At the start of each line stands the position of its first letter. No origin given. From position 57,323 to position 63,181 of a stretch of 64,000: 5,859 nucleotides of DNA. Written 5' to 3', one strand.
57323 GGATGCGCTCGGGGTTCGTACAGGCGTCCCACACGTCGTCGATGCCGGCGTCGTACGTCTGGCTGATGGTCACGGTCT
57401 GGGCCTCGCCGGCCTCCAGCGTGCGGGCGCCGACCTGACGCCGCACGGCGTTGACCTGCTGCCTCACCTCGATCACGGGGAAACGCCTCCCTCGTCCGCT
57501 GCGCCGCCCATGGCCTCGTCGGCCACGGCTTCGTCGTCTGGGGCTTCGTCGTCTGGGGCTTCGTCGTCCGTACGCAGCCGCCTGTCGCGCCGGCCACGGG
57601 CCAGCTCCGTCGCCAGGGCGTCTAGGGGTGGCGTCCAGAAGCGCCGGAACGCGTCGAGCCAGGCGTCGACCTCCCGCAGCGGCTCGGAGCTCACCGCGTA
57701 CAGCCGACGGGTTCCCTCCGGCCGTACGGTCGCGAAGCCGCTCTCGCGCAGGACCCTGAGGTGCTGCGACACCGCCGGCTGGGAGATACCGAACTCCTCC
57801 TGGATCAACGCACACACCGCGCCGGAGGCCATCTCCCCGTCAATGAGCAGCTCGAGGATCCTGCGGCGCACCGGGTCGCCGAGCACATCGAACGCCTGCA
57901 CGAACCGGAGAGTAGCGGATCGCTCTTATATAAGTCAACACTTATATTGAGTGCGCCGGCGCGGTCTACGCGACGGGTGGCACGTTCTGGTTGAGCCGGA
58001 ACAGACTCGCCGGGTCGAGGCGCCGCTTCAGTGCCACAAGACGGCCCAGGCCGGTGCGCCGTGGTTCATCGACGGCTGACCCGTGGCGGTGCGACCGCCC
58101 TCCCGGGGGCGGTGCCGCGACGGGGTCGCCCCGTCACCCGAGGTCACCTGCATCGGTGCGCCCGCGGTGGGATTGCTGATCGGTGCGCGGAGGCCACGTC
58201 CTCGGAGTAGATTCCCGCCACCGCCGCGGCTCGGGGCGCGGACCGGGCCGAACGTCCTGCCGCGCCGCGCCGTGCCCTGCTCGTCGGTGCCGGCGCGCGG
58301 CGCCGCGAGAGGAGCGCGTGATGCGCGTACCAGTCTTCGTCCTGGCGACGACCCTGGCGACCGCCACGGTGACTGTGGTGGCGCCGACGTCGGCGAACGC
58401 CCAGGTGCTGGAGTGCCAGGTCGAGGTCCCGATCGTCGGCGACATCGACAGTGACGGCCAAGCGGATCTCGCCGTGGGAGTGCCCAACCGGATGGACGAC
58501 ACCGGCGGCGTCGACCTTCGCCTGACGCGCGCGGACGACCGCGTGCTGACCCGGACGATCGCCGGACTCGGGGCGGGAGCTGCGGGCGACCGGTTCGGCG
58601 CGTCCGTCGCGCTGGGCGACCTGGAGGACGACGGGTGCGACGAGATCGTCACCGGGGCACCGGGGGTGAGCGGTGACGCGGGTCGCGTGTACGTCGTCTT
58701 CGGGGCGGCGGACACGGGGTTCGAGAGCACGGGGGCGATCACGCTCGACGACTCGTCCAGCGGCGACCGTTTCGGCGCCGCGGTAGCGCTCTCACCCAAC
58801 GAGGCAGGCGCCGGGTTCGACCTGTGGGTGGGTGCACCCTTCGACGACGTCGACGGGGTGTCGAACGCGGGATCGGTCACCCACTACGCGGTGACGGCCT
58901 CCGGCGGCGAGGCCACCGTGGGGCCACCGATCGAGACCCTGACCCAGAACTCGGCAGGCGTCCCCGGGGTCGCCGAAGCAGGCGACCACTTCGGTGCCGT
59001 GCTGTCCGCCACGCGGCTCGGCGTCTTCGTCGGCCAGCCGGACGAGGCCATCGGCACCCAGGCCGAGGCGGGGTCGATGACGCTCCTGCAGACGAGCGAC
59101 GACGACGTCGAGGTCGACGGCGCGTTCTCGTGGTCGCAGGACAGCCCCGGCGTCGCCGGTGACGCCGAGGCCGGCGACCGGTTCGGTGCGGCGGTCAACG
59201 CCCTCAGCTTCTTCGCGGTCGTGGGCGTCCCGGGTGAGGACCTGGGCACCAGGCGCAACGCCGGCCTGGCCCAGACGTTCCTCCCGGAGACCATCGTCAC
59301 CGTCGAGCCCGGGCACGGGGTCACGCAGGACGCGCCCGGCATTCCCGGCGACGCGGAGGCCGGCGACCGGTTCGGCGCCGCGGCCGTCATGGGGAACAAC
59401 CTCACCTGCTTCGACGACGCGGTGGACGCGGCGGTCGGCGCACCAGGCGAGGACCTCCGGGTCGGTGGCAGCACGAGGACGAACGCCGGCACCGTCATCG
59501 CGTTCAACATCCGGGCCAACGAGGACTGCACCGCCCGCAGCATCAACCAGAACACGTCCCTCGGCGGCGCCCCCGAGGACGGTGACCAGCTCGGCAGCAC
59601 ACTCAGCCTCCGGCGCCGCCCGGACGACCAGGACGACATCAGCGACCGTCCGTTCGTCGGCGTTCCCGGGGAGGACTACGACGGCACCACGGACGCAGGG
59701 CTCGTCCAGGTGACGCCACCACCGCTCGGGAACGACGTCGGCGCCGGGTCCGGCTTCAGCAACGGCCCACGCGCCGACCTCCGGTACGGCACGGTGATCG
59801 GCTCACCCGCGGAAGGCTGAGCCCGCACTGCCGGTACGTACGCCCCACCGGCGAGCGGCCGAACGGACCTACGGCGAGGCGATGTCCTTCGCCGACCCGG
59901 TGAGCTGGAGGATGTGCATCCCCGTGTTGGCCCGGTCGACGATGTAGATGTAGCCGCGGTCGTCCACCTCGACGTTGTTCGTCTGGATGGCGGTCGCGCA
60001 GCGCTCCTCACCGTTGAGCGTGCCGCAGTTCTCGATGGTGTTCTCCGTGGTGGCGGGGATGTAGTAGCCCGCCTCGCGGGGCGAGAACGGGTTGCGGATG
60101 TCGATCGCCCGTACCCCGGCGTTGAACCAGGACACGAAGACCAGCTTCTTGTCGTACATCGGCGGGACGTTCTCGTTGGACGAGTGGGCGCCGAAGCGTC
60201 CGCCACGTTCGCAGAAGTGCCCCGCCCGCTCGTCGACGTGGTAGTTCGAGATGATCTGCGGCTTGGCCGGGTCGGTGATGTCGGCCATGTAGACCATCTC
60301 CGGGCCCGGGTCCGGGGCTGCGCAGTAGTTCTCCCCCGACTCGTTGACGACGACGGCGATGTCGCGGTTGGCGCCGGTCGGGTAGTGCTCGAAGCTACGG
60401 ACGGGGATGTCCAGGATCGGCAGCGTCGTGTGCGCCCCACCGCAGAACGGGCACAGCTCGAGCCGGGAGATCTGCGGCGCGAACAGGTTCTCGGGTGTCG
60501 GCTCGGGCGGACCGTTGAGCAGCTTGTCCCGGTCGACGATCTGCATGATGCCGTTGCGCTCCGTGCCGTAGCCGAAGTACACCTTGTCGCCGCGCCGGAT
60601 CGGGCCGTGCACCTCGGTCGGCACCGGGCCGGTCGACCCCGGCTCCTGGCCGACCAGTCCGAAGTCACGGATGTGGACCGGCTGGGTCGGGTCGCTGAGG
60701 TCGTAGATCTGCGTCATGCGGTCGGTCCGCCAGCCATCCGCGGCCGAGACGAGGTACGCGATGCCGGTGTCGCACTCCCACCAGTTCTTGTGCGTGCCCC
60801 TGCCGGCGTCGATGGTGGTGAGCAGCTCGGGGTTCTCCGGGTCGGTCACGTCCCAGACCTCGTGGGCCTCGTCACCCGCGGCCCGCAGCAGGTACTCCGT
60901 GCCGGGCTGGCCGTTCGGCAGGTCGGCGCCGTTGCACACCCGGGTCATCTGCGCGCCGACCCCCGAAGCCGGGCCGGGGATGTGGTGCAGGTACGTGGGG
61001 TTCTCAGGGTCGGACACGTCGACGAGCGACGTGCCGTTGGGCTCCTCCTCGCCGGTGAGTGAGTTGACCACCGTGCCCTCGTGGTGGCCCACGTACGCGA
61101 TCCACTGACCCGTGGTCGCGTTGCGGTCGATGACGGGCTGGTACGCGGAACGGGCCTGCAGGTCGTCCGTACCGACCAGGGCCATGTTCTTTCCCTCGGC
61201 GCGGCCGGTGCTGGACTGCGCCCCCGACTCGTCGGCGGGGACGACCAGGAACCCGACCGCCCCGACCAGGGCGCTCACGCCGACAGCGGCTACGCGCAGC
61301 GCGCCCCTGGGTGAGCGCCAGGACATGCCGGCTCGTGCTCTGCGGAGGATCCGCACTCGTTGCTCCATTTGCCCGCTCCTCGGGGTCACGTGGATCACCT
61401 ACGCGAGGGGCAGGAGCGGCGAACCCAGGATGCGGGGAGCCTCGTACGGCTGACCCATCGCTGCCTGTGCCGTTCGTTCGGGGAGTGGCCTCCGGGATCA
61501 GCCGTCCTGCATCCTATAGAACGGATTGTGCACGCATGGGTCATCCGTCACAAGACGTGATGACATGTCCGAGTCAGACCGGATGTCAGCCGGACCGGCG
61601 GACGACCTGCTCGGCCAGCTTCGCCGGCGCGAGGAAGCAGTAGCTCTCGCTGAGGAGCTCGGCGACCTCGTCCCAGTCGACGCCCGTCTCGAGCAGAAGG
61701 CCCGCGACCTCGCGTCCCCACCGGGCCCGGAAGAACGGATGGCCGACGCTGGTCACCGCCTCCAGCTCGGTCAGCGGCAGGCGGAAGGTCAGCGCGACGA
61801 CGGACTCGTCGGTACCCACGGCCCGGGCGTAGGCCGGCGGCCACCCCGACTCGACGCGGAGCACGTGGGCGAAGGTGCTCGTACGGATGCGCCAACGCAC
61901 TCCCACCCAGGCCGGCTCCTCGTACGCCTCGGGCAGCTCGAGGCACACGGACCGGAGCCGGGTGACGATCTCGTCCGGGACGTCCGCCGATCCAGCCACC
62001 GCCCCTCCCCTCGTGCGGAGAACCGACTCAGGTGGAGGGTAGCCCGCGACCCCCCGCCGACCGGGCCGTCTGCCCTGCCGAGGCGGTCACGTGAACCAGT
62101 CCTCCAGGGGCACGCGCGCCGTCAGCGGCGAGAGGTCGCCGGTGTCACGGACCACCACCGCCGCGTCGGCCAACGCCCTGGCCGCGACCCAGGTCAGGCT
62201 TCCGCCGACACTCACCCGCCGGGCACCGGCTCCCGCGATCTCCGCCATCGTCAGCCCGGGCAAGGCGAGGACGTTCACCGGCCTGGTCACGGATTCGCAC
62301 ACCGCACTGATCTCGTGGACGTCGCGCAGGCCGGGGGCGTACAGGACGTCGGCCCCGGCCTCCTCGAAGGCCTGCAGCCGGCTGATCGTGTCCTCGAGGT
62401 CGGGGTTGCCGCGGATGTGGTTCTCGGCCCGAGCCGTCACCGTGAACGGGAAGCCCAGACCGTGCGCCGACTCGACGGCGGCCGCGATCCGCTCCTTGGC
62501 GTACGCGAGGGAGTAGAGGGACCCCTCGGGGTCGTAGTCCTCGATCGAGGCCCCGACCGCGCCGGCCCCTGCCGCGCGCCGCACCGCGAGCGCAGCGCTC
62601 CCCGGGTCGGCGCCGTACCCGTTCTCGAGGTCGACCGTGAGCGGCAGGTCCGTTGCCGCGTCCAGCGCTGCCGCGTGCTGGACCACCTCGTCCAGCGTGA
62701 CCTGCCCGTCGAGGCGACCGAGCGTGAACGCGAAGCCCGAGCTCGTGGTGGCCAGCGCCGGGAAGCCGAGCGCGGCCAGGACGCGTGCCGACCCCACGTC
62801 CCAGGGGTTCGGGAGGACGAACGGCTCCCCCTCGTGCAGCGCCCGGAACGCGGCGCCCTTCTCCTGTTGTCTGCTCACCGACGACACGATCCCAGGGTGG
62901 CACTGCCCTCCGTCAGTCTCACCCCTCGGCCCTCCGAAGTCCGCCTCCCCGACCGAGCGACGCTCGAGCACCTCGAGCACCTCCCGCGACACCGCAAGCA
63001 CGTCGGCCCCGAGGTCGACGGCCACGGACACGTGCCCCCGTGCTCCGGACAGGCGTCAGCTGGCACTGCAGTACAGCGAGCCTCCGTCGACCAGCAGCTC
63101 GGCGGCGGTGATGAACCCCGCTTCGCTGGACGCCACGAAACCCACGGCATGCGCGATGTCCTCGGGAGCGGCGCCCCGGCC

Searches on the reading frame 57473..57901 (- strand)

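Call 36: search_protein_families(library=pfam, proteins=[window:57473-57901:-], max_evalue=0.0001)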
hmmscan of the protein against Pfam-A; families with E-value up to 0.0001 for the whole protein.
window:57473-57901:- (142 aa): 3 families
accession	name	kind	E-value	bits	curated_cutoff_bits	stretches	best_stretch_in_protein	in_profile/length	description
PF12840.13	HTH_20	-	3.5e-12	46.5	27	1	7-60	1-51/51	Helix-turn-helix domain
PF01022.26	HTH_5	-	9.9e-12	45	22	1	9-57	1-45/47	Bacterial regulatory protein, arsR family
PF13412.12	HTH_24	-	8.9e-05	22.4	21.9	0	9-56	2-46/48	Winged helix-turn-helix DNA-binding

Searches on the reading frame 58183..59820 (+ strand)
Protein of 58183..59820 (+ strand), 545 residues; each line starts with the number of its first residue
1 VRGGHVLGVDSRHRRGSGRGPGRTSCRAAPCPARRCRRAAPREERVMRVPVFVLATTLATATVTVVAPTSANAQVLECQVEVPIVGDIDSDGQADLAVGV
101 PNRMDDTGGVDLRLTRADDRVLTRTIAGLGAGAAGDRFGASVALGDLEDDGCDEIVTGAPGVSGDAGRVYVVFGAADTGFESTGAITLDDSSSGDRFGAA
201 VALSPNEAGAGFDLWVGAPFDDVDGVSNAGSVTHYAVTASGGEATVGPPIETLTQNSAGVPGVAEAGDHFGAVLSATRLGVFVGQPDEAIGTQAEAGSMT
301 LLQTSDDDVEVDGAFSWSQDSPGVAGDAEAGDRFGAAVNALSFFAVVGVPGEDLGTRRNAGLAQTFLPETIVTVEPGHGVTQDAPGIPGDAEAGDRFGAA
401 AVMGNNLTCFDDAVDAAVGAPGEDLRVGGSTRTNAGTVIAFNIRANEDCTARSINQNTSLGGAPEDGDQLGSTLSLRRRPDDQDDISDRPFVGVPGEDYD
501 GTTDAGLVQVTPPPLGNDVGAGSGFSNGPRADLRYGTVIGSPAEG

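Call 35: search_protein_families(library=pfam, proteins=[window:58183-59820:+], max_evalue=0.0001)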
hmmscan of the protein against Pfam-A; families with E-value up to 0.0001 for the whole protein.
window:58183-59820:+ (545 aa): 2 families
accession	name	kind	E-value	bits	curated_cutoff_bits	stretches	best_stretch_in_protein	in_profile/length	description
PF01839.29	FG-GAP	-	8.5e-15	54.7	22.1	1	138-172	1-37/37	FG-GAP repeat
PF14312.12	FG-GAP_2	-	1e-09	38.9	23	0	317-366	1-49/49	FG-GAP repeat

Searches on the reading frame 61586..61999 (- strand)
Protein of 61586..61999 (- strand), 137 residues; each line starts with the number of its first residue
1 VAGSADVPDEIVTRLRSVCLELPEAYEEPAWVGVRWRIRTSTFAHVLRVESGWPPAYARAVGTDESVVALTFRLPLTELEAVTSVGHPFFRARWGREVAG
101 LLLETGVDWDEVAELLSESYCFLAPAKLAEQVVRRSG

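Call 36: search_protein_families(library=pfam, proteins=[window:61586-61999:-], max_evalue=0.0001)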
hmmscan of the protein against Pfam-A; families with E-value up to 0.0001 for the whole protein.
window:61586-61999:- (137 aa): 1 family
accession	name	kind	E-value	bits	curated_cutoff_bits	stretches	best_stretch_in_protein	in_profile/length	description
PF04237.18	YjbR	-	1.3e-06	29.4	30.1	1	20-120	1-86/88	YjbR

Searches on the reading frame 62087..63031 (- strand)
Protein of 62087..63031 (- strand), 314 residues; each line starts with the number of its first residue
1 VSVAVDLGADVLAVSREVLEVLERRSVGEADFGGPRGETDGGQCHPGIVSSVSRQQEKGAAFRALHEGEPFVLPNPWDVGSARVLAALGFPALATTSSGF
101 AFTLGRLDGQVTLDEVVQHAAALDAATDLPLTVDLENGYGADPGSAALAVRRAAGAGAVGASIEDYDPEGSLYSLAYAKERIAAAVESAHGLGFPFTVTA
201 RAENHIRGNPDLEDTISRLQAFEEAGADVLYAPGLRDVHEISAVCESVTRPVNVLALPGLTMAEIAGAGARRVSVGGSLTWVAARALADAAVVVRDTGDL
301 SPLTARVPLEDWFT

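Call 36: search_protein_families(library=pfam, proteins=[window:62087-63031:-], max_evalue=0.0001)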
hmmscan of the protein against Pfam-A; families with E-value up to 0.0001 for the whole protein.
window:62087-63031:- (314 aa): 1 family
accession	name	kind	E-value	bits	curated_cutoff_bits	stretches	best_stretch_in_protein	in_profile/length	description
PF13714.12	PEP_mutase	-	1.7e-69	234.5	31.5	1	62-292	1-237/240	Phosphoenolpyruvate phosphomutase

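Call 61: find_homologous_proteins(query=window:62087-63031:-, max_evalue=1e-30)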
Query window:62087-63031:- (314 aa): 8000 proteins with E <= 1e-30 among 8000 candidates; the best 120 are listed.
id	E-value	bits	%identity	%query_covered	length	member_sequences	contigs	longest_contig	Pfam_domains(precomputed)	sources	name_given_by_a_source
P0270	3.6e-197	672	100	100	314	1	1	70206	PF13714.13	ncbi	ncbi:MAG: isocitrate lyase/PEP mutase family protein [Actinomycetes bacterium]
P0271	7.8e-143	493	-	-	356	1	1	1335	PF13714.13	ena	-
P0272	3.1e-126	439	77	83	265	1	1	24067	PF13714.13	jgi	jgi:2-methylisocitrate lyase-like PEP mutase family enzyme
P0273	1.8e-125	436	77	84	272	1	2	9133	PF13714.13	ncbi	-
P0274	4.4e-125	435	76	83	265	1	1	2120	PF13714.13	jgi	jgi:2-methylisocitrate lyase-like PEP mutase family enzyme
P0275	4.4e-125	435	78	80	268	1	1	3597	PF13714.13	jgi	jgi:2-methylisocitrate lyase-like PEP mutase family enzyme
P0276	7.2e-125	434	76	83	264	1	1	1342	PF13714.13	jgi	jgi:2-methylisocitrate lyase-like PEP mutase family enzyme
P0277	1.6e-124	433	76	83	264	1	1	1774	PF13714.13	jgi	jgi:2-methylisocitrate lyase-like PEP mutase family enzyme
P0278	1.6e-124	433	77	84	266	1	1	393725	PF13714.13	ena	-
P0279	1.9e-124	433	78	83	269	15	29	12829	PF13714.13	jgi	jgi:2-methylisocitrate lyase-like PEP mutase family enzyme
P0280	2.3e-124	433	76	83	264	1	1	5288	PF13714.13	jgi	jgi:2-methylisocitrate lyase-like PEP mutase family enzyme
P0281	2.6e-124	433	77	84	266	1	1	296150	PF13714.13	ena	-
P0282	4.1e-124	432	75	84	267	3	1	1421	PF13714.13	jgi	jgi:2-methylisocitrate lyase-like PEP mutase family enzyme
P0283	5.0e-124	432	77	83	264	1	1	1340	PF13714.13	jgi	jgi:2-methylisocitrate lyase-like PEP mutase family enzyme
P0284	9.1e-124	431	76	83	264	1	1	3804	PF13714.13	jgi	jgi:2-methylisocitrate lyase-like PEP mutase family enzyme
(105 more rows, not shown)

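Call 62: find_encoding_contigs(protein=P0270, flank=10000, max_places=2)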
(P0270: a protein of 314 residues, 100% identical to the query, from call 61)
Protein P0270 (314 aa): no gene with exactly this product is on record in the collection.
